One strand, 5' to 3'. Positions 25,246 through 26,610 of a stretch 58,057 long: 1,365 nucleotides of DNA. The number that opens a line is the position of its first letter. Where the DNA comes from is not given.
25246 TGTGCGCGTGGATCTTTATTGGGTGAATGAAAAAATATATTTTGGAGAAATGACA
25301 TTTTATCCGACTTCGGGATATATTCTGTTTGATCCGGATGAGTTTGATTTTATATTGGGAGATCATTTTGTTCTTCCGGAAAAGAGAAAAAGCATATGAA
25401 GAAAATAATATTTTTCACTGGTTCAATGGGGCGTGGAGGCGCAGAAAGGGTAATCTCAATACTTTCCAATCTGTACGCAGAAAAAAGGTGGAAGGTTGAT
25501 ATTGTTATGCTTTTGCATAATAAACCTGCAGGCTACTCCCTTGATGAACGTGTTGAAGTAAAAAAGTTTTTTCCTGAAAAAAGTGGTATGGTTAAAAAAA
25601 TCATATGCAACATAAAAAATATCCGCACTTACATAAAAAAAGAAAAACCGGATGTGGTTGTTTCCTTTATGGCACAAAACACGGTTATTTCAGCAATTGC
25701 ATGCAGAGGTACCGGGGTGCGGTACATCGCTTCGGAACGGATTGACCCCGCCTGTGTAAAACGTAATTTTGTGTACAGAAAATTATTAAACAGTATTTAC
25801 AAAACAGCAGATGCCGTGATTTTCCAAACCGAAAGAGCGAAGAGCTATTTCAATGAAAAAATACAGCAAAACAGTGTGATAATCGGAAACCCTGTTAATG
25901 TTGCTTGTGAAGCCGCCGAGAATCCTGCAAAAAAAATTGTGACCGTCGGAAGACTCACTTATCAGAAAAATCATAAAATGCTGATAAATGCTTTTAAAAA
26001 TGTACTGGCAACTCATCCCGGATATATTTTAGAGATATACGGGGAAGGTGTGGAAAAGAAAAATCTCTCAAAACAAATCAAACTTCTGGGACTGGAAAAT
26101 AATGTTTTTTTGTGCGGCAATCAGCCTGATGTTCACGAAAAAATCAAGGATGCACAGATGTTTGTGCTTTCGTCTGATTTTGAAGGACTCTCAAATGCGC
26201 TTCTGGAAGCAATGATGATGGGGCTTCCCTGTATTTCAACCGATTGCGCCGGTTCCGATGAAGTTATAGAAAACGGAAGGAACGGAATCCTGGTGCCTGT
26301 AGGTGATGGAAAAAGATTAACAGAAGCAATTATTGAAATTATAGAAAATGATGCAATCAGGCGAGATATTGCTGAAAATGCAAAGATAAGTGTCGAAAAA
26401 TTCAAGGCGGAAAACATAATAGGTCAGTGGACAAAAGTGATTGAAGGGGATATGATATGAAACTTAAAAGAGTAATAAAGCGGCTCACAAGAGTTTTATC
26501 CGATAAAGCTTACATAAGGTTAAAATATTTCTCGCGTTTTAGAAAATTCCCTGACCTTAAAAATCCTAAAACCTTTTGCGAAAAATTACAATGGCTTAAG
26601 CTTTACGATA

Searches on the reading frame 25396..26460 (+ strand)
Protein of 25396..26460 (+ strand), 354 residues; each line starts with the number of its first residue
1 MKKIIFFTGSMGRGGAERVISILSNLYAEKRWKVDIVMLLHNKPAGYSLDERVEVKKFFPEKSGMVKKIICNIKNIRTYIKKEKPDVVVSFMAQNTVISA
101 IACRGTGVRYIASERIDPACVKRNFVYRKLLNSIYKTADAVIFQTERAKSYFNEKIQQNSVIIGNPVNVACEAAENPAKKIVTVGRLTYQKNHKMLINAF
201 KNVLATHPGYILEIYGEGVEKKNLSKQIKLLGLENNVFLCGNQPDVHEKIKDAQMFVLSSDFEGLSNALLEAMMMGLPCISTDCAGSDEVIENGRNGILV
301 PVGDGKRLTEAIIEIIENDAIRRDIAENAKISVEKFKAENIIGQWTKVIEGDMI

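Call 4: search_protein_families(library=pfam, proteins=[window:25396-26460:+])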
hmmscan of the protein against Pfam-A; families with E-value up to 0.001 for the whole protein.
window:25396-26460:+ (354 aa): 5 families
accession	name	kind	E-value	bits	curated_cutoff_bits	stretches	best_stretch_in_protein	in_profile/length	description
PF00534.26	Glycos_transf_1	-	1e-39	136.3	26.4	1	177-330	14-170/172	Glycosyl transferases group 1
PF13692.12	Glyco_trans_1_4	-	1.6e-36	126.1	27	1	179-318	2-142/142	Glycosyl transferases group 1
PF13439.12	Glyco_transf_4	-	9.4e-11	42.5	28.5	1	14-169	2-168/170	Glycosyltransferase Family 4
PF13477.12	Glyco_trans_4_2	-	1.3e-06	29.1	23.4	1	28-145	21-139/139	Glycosyl transferase 4-like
PF13579.12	Glyco_trans_4_4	-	2.3e-05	25.2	29.7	1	14-153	1-143/158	Glycosyl transferase 4-like domain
